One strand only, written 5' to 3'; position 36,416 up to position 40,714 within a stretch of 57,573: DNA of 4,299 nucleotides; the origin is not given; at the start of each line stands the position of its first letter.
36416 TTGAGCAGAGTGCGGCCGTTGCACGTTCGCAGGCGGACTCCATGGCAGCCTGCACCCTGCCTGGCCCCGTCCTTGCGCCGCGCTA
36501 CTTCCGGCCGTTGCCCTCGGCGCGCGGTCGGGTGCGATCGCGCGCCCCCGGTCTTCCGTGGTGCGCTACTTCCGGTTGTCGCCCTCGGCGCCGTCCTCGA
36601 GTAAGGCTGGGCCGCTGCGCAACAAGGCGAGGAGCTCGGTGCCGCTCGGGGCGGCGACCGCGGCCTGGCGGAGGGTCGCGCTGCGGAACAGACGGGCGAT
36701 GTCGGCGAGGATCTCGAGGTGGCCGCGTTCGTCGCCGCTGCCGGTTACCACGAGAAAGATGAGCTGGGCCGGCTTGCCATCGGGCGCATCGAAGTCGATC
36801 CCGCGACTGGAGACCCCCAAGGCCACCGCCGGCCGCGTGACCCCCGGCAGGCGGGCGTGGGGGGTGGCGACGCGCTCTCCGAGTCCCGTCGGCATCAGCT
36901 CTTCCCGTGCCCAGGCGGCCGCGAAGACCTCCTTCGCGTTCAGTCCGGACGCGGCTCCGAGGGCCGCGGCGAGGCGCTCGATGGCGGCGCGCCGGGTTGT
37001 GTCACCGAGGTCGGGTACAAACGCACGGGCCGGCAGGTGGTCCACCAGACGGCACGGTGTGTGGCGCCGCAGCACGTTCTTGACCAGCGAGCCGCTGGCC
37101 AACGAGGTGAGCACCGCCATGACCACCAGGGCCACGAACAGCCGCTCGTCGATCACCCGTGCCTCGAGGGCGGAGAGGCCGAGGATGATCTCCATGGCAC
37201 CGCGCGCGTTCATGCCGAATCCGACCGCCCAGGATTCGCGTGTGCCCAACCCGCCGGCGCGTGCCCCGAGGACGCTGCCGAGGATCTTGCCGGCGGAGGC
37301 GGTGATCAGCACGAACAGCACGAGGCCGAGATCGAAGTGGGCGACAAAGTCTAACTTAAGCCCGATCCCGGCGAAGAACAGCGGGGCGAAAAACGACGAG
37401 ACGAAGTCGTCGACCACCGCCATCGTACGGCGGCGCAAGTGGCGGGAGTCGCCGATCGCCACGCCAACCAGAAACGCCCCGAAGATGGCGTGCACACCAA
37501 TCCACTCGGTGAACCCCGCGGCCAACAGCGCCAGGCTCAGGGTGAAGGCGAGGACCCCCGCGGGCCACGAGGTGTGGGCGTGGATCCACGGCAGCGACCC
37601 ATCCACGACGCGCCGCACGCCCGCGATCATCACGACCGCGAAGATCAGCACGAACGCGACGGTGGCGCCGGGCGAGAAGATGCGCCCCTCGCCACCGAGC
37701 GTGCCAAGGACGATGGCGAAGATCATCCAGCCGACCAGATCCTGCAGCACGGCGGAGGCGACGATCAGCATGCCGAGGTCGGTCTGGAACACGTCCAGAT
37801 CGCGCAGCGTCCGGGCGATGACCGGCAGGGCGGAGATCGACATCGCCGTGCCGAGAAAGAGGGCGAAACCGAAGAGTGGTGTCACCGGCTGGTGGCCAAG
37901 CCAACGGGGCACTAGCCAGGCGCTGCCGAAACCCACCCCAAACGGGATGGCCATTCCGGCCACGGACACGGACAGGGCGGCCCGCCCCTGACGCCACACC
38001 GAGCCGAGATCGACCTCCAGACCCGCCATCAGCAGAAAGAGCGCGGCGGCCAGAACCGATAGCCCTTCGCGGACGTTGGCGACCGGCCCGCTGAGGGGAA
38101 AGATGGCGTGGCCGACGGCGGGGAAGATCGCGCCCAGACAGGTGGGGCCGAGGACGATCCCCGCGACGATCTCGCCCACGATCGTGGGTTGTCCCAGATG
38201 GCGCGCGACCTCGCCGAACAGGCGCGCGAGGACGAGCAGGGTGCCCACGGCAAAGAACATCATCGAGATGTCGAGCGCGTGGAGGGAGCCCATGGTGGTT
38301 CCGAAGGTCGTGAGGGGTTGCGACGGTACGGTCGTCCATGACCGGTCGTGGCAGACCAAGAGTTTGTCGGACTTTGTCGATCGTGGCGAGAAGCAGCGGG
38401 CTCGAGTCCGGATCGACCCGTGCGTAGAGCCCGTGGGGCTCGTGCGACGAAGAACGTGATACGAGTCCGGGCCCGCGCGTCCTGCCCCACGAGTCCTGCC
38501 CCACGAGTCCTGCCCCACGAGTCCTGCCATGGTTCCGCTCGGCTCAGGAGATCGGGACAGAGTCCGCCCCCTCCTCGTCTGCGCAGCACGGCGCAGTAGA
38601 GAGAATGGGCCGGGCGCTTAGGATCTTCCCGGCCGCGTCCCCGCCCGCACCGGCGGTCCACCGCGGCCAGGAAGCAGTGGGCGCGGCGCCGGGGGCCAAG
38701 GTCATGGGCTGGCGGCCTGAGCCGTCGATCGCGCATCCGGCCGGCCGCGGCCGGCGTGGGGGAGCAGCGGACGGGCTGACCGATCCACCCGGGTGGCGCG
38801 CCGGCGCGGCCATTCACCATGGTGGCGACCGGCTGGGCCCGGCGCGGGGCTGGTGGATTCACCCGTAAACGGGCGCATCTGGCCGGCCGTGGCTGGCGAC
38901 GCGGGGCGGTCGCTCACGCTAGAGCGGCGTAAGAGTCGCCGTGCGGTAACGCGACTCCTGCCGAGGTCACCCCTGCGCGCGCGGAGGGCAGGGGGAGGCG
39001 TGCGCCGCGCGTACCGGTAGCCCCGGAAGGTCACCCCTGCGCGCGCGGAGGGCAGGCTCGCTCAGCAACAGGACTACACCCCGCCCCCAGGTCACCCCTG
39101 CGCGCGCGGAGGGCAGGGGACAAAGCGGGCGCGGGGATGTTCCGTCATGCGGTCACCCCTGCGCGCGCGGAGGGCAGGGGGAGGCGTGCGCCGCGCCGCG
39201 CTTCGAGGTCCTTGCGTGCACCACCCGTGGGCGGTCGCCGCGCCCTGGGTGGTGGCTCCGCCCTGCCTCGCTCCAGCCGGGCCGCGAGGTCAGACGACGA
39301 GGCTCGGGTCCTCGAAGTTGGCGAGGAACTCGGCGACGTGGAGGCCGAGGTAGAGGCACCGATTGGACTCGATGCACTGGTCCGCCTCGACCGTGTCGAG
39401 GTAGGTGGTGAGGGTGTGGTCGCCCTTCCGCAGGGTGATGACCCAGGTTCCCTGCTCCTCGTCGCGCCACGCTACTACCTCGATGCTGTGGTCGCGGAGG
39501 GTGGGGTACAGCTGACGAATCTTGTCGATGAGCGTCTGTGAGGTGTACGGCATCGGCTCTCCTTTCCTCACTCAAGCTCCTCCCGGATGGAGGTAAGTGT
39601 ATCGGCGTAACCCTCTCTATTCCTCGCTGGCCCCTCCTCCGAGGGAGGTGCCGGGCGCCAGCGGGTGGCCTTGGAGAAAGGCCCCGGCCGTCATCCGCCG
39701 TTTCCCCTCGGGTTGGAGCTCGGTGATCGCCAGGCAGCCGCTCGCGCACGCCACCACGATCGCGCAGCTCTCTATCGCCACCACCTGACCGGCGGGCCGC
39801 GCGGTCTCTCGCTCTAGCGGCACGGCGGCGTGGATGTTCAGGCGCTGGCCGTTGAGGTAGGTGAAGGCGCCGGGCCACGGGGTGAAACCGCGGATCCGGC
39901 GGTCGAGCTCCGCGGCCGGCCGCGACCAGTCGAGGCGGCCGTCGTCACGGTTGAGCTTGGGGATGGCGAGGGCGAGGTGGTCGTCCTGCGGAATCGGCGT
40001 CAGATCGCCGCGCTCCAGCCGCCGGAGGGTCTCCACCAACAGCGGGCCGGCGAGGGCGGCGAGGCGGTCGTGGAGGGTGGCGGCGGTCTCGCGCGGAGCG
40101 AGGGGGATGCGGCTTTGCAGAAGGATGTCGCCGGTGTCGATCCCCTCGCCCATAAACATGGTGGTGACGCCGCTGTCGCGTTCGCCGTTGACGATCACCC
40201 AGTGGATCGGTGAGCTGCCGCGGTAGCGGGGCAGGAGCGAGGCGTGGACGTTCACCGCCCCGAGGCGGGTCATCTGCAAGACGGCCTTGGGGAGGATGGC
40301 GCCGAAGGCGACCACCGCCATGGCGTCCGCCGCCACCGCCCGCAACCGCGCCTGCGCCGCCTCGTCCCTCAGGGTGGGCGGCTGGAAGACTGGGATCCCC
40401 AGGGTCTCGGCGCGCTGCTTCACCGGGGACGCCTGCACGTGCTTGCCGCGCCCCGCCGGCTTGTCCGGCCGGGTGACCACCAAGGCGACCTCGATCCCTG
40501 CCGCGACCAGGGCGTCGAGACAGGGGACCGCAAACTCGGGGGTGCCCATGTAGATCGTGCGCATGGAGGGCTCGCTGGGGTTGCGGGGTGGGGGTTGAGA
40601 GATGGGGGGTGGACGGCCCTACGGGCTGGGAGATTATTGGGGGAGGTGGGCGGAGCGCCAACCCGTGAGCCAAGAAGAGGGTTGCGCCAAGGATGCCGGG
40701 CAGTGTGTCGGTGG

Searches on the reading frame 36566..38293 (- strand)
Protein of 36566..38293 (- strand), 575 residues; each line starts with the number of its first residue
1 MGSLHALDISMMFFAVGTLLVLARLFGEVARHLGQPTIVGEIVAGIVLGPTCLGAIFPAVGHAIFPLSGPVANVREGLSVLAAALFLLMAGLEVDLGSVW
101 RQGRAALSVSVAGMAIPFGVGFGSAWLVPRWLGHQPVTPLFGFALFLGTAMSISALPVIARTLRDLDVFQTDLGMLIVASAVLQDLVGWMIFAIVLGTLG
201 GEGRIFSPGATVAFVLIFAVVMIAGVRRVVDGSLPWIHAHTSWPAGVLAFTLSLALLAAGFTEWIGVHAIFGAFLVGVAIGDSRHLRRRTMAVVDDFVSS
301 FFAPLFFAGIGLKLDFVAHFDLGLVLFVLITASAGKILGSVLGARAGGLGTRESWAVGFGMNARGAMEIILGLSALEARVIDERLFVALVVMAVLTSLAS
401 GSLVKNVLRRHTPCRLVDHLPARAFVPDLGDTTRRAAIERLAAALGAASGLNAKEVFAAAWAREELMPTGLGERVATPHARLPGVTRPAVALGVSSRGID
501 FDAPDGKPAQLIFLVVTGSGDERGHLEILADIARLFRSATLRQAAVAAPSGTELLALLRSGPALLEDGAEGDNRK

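Call 19: search_protein_families(library=pfam, proteins=[window:36566-38293:-])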
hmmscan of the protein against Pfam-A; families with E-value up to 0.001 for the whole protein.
window:36566-38293:- (575 aa): 2 families
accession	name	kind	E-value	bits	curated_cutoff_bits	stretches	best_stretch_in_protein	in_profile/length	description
PF00999.27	Na_H_Exchanger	-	6.4e-55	187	26.2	1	21-409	5-374/375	Sodium/hydrogen exchanger, transmembrane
PF00359.27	PTS_EIIA_2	-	1.1e-21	77.8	27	1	432-559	15-142/144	Phosphoenolpyruvate-dependent sugar phosphotransferase system, EIIA 2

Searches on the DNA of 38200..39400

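Call 16: search_rna_families(source=window, start=38200, end=39400, threshold=evalue, max_evalue=10, show_alignments=2)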
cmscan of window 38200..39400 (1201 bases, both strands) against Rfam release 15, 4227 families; matches with E-value up to 10: 3.
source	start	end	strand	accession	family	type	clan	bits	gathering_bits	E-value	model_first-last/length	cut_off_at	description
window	38677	38706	+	RF04305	HCV_SL1412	Cis-reg;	-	19.7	38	0.13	1-48/48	no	Hepatitis C virus stem-loop SL1412 RNA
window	39290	39350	+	RF01276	sR53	Gene; snRNA; snoRNA; CD-box;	-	16.7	49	0.4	1-60/60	no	Small nucleolar RNA sR53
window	38458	38560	-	RF01383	GRIK4_3p_UTR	Gene;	-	14.8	38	7.2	1-94/94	no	GRIK4 3 prime UTR element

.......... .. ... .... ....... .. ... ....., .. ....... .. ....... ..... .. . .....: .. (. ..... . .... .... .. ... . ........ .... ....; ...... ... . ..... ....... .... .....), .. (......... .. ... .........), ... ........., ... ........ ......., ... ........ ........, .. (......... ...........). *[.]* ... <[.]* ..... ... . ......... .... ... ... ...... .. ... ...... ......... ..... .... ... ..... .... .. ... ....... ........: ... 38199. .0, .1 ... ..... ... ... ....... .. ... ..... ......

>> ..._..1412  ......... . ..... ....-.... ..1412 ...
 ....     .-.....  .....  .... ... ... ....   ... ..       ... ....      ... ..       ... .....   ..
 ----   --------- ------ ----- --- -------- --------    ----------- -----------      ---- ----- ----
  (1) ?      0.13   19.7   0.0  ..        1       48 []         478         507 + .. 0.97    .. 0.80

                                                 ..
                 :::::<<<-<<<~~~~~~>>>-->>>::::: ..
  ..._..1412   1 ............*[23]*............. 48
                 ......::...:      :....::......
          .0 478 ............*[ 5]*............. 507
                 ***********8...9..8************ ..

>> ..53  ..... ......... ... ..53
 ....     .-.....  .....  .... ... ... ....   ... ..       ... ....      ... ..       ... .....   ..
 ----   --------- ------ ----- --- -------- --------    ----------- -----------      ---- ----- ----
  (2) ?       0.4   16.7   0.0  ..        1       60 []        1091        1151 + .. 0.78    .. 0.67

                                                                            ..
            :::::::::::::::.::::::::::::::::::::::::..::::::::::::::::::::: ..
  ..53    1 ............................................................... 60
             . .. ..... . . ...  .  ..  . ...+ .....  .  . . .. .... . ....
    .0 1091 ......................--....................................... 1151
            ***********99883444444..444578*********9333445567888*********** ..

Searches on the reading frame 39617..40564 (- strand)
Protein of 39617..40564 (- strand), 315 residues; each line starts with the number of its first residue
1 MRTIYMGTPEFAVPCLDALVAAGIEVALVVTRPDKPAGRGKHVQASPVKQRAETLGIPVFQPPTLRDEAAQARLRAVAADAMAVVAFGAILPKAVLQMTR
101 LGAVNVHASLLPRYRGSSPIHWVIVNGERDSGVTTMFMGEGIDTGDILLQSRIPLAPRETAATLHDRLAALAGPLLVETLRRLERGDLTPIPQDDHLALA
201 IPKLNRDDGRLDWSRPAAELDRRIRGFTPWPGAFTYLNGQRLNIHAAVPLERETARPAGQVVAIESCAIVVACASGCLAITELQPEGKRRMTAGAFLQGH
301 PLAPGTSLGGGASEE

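Call 19: search_protein_families(library=pfam, proteins=[window:39617-40564:-])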
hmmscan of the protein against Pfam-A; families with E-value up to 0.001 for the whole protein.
window:39617-40564:- (315 aa): 2 families
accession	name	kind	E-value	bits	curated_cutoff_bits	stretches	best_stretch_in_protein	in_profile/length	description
PF00551.24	Formyl_trans_N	-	2.3e-43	148.5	26.1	1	4-179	4-180/181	Formyl transferase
PF02911.23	Formyl_trans_C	-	4.8e-29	100.9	21.1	1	203-300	1-99/100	Formyl transferase, C-terminal domain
